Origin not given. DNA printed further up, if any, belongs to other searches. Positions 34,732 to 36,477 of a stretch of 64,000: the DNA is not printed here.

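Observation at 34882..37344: MoxR AAA+ ATPase co-transcribed with a 481-aa protein that lacks any vWA/MIDAS signature, a possible undescribed MoxR-partner module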

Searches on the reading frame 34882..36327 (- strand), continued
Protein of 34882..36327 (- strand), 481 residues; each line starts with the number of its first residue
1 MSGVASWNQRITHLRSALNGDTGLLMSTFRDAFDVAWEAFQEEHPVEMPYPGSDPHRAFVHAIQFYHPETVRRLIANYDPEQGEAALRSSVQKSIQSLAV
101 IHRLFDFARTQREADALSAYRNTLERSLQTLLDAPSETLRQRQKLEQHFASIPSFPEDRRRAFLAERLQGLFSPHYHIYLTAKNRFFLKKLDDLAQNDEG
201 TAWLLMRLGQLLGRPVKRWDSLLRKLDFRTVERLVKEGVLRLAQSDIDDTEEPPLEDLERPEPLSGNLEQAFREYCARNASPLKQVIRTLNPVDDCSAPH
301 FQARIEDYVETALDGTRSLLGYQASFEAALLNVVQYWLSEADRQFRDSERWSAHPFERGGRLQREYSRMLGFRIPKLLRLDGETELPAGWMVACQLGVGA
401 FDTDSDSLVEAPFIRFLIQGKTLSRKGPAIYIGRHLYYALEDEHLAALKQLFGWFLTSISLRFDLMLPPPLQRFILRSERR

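Call 27: find_encoding_contigs(protein=P0006, flank=8000, max_places=2)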
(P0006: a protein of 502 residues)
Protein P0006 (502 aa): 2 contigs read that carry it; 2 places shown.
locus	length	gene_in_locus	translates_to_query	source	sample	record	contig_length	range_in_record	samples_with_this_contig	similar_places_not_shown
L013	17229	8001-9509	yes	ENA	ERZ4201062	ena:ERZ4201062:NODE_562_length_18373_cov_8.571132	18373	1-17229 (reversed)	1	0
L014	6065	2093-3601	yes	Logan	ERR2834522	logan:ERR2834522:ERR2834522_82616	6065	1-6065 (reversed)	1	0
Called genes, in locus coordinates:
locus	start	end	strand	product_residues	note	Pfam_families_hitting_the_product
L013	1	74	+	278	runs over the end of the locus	PF00072:Response_reg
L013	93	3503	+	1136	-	PF07695:7TMR-DISM_7TM, PF00512:HisKA, PF02518:HATPase_c, PF00072:Response_reg, PF00512:HisKA (weak), PF02518:HATPase_c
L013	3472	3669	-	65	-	-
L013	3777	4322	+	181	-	PF10591:SPARC_Ca_bdg (faint), PF13833:EF-hand_8 (faint), PF23564:EF-hand_FSTL1 (faint), PF00036:EF-hand_1 (faint), PF13405:EF-hand_6 (faint), PF13499:EF-hand_7 (weak), PF13202:EF-hand_5 (weak)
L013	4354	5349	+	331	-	PF07603:Lcl_C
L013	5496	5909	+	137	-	PF05689:InvE_AD (weak), PF07603:Lcl_C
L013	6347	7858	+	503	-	PF02789:Peptidase_M17_N, PF00883:Peptidase_M17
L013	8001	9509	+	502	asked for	-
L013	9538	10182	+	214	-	PF13489:Methyltransf_23, PF13847:Methyltransf_31, PF08241:Methyltransf_11, PF08242:Methyltransf_12, PF13649:Methyltransf_25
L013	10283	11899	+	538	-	PF02321:OEP (weak)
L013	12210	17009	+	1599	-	PF13424:TPR_12 (faint), PF13432:TPR_16 (faint), PF00515:TPR_1 (faint), PF07719:TPR_2 (faint), PF13181:TPR_8 (faint), PF13428:TPR_14 (faint), PF14559:TPR_19 (faint)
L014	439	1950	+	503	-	PF02789:Peptidase_M17_N, PF00883:Peptidase_M17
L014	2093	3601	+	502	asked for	-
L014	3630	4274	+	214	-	PF13489:Methyltransf_23, PF13847:Methyltransf_31, PF08241:Methyltransf_11, PF08242:Methyltransf_12, PF13649:Methyltransf_25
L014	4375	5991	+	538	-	PF02321:OEP (weak)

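Call 28: find_encoding_contigs(protein=P0007, flank=8000, max_places=2)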
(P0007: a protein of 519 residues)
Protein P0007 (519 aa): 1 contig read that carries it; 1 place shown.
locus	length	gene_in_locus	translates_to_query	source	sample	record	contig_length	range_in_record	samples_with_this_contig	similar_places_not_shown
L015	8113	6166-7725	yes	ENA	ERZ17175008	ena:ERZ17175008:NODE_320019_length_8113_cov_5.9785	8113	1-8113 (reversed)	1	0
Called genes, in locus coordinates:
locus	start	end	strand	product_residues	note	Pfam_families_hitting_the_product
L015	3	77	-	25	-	?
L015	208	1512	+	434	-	PF05201:GlutR_N, PF01488:Shikimate_DH, PF13241:NAD_binding_7 (faint), PF00745:GlutR_dimer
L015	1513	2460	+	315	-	PF01379:Porphobil_deam, PF03900:Porphobil_deamC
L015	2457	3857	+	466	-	PF07992:Pyr_redox_2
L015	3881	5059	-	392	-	-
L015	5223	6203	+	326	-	PF01078:Mg_chelatase (faint), PF20030:bpMoxR, PF00158:Sigma54_activat (faint), PF07726:AAA_3, PF07728:AAA_5, PF17863:AAA_lid_2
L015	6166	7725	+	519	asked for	-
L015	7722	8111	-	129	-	?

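Call 29: search_protein_families(library=pfam, proteins=[L012:1-597:+, L012:3093-3662:-, L015:3881-5059:-, L009:7638-8429:-, L008:5086-5613:+, L008:4025-4906:-, L007:15381-16484:-], max_evalue=0.01)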
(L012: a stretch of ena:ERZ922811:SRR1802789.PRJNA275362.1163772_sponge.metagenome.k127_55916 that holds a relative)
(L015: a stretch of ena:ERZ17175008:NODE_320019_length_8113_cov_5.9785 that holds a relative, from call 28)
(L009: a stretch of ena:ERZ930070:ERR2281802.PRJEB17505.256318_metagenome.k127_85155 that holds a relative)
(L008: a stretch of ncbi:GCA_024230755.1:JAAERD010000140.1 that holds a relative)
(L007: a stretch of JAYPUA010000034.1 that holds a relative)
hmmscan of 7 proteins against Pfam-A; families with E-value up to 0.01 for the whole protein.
L012:1-597:+ (198 aa): 7 families
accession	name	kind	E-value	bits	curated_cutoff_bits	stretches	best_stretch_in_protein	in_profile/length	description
PF12796.13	Ank_2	-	1.3e-35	122.3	27.3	2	16-108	1-90/90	Ankyrin repeats (3 copies)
PF00023.36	Ank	-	1.3e-35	119.8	21.1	4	80-108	4-32/33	Ankyrin repeat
PF13637.12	Ank_4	-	3.5e-31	107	22.7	5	17-65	2-50/50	Ankyrin repeats (many copies)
PF13857.12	Ank_5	-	4.9e-20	71.8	27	4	64-118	1-56/56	Ankyrin repeats (many copies)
PF13606.12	Ank_3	-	3.8e-19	66.9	22.3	1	45-72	2-29/30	Ankyrin repeat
PF24521.3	Ank_KRIT1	-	2.4e-07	31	80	2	15-101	21-108/149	KRIT1 ankyrin-repeats domain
PF23745.1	ANK_LRRK2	-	0.00067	20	27.5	0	115-196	35-112/130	LRRK2 ANK repeat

L012:3093-3662:- (189 aa): 1 family
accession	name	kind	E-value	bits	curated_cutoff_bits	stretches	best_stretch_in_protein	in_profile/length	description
PF01293.25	PEPCK_ATP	-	1.8e-71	241.7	26.5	1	1-141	325-465/465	Phosphoenolpyruvate carboxykinase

L015:3881-5059:- (392 aa): 0 families

L009:7638-8429:- (263 aa): 0 families

L008:5086-5613:+ (175 aa): 0 families

L008:4025-4906:- (293 aa): 0 families

L007:15381-16484:- (367 aa): 0 families

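Call 30: find_encoding_contigs(protein=P0009, flank=8000, max_places=2)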
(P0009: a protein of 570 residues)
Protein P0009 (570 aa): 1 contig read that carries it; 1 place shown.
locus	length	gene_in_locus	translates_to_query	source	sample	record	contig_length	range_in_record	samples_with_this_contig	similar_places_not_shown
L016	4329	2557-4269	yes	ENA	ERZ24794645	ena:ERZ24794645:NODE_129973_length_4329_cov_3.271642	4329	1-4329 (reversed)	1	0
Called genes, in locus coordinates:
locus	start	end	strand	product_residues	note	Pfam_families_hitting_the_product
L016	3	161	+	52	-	?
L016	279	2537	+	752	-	PF09371:Tex_N, PF22706:Tex_central_region, PF14639:YqgF, PF16921:Tex_YqgF, PF14635:HHH_7 (weak), PF12836:HHH_3, PF17674:HHH_9, PF00575:S1, +1 more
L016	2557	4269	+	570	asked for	-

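Call 31: find_encoding_contigs(protein=P0012, flank=8000, max_places=2)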
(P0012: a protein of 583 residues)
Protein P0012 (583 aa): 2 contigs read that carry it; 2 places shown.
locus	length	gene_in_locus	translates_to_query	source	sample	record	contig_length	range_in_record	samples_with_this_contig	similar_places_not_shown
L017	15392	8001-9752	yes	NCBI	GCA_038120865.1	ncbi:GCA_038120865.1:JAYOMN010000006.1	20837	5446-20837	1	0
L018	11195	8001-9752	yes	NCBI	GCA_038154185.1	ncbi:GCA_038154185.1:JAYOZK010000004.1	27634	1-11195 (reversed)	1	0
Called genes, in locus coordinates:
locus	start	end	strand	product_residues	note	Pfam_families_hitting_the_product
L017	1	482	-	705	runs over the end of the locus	PF13089:PP_kinase_N, PF02503:PP_kinase, PF17941:PP_kinase_C_1, PF13091:PLDc_2 (faint), PF13090:PP_kinase_C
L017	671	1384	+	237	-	PF02154:FliM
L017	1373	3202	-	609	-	PF00009:GTP_EFTU, PF03144:GTP_EFTU_D2, PF14492:EFG_III (weak), PF00679:EFG_C, PF06421:LepA_C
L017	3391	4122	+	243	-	PF10816:DUF2760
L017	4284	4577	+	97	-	-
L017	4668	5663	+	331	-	PF05496:RuvB_N (faint), PF20030:bpMoxR, PF01078:Mg_chelatase (faint), PF00004:AAA (weak), PF07726:AAA_3, PF07728:AAA_5, PF17863:AAA_lid_2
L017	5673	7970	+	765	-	PF09371:Tex_N, PF22706:Tex_central_region, PF16921:Tex_YqgF, PF14639:YqgF (weak), PF14635:HHH_7, PF12836:HHH_3, PF17674:HHH_9, PF00575:S1, +1 more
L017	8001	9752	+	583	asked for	-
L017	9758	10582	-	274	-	PF01416:PseudoU_synth_1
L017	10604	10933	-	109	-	PF00085:Thioredoxin, PF14595:Thioredoxin_9 (weak), PF13098:Thioredoxin_2 (weak), PF13905:Thioredoxin_8 (faint)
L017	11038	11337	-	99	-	PF03466:LysR_substrate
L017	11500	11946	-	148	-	PF00126:HTH_1, PF03466:LysR_substrate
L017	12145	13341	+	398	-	PF00162:PGK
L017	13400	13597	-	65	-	-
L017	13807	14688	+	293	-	PF06094:GGACT, PF13772:AIG2_2 (faint)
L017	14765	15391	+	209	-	?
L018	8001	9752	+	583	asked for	-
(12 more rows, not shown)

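Call 34: search_solved_structures(query=A2, max_evalue=10)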
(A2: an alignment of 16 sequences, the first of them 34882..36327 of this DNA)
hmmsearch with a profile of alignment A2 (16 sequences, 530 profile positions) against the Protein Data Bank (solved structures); distinct sequences matched with E-value up to 10: 5.
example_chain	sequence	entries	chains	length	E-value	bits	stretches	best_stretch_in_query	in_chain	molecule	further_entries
6ixv_A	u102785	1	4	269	0.0043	19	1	257-402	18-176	SH3 domain-binding protein 5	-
6djl_B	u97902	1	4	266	0.0086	18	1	256-403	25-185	SH3 domain-binding protein 5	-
6ixe_A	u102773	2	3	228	0.016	17.1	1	267-412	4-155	SH3 domain-binding protein 5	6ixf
6ixg_A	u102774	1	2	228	0.017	17.1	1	267-419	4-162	SH3 domain-binding protein 5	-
8fjg_A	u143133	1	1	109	0.064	15.2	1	6-46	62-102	H12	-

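Call 40: find_related_loci(query=A2, collection=metagenome_contigs, flank=8000)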
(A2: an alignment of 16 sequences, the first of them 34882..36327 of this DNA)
Query A2 (481 aa) in metagenome_contigs; peptide patterns used: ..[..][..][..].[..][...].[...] (x = any residue, [..] = any of these).
163 stretches matched a pattern; 16 encode a relative of the query (tblastn E <= 1e-3); 16 distinct loci.
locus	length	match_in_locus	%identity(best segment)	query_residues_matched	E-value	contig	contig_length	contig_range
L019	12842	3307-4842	30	25-478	2e-55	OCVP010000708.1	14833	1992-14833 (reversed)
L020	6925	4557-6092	30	25-478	4e-55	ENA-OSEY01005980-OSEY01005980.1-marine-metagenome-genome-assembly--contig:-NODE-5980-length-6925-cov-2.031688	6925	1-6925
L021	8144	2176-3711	30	25-477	9e-53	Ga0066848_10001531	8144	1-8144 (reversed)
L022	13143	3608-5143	30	25-477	9e-53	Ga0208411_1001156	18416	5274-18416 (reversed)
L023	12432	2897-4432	30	25-477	9e-53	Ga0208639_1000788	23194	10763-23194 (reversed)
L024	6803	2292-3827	30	25-477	8e-53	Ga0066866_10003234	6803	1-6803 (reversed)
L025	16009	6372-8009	25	6-477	4e-32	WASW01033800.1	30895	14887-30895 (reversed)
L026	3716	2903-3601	36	7-239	2e-31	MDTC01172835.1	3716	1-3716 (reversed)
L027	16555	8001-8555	41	56-239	5e-31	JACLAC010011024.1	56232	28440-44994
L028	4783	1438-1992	41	56-239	9e-31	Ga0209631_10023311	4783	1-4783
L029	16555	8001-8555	41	56-239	1e-30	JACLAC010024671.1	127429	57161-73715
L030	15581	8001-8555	41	56-239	1e-30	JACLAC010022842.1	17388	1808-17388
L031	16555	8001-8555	41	56-239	3e-30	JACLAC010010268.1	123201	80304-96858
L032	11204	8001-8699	35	7-239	1e-29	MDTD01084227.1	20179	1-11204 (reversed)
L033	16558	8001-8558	40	56-239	2e-29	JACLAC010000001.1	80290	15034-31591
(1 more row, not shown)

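Call 43: list_cluster_members(proteins=[P0001, P0003, P0004, P0005, P0006, P0007, P0009, P0012, P0013, P0015])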
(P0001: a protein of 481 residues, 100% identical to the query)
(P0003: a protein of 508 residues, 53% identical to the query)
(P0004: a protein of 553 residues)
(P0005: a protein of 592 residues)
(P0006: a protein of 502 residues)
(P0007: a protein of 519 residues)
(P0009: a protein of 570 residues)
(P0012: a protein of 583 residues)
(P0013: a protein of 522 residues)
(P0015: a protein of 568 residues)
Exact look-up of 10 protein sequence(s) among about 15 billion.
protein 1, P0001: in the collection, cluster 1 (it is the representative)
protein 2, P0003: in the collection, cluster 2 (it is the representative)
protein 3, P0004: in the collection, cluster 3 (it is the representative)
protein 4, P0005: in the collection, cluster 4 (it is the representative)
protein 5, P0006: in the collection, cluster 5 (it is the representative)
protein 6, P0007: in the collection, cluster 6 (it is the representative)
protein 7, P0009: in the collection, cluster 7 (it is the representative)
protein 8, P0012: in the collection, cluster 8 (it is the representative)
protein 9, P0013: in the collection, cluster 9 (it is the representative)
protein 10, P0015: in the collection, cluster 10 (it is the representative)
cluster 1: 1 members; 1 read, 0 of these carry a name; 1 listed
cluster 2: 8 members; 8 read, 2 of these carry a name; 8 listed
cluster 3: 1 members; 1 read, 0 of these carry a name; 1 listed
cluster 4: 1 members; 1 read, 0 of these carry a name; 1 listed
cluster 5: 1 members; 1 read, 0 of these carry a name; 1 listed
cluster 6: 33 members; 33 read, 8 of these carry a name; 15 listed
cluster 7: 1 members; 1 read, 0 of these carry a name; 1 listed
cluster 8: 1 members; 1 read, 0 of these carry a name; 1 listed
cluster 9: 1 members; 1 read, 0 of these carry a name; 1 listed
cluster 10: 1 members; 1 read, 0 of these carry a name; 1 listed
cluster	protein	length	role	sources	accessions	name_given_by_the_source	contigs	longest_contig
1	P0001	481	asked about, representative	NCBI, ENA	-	-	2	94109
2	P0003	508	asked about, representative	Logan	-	-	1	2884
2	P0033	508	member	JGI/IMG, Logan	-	hypothetical protein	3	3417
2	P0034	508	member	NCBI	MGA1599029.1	MAG: hypothetical protein ACO4AU_08260 [bacterium]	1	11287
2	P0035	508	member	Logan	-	-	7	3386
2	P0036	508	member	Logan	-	-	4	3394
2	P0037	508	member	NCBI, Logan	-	-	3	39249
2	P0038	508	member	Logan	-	-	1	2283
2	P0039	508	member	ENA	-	-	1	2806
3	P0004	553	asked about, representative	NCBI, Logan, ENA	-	-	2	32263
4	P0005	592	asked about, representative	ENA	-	-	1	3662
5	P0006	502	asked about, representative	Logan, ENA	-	-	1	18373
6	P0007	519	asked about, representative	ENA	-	-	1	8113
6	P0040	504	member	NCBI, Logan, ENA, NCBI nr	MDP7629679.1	MAG: hypothetical protein QGF03_03710 [SAR324 cluster bacterium] | hypothetical protein [SAR324 cluster bacterium]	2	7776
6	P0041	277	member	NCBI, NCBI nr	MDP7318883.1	MAG: hypothetical protein QGH12_11970, partial [SAR324 cluster bacterium] | hypothetical protein [SAR324 cluster bacterium]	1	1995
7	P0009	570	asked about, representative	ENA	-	-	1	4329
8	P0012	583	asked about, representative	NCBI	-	-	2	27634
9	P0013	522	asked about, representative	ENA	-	-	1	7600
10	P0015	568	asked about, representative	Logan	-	-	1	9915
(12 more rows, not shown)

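Call 44: predict_structure(alignment_id=A3)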
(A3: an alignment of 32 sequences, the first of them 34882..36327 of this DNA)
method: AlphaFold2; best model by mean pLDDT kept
length: 481 residues; sequences in the alignment: 32
mean_pLDDT: 87.9   pTM: 0.54
mean pLDDT of the five models: 87.9, 84.5, 83.0, 82.1, 80.2
residues with pLDDT >= 90: 319; 70-90: 126; 50-70: 14; < 50: 22
segments of 3 or more residues with pLDDT < 50: 244-263
pLDDT, mean of each block of 10 residues (from residue 1): 69 89 92 93 84 89 90 92 86 91 95 97 96 90 81 90 95 97 96 92 94 92 92 88 44 32 66 94 96 93 95 90 89 92 82 87 96 93 88 97 92 94 77 93 87 95 91 90 55
secondary structure, 60 per line:
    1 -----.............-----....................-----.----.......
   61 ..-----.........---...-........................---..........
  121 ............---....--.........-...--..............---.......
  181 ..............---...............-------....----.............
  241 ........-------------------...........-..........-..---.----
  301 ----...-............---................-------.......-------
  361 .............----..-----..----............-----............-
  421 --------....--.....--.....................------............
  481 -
elements in order: H7-18 H24-43 H54-62 H68-76 H84-107 H111-132 H136-139 H142-150 H157-170 H174-194 H198-212 H220-223 H228-248 H268-278 H280-289 H310-320 H324-339 E347-353 E361-373 E391-402 E408-419 E429-432 E435-439 H442-462 H469-480
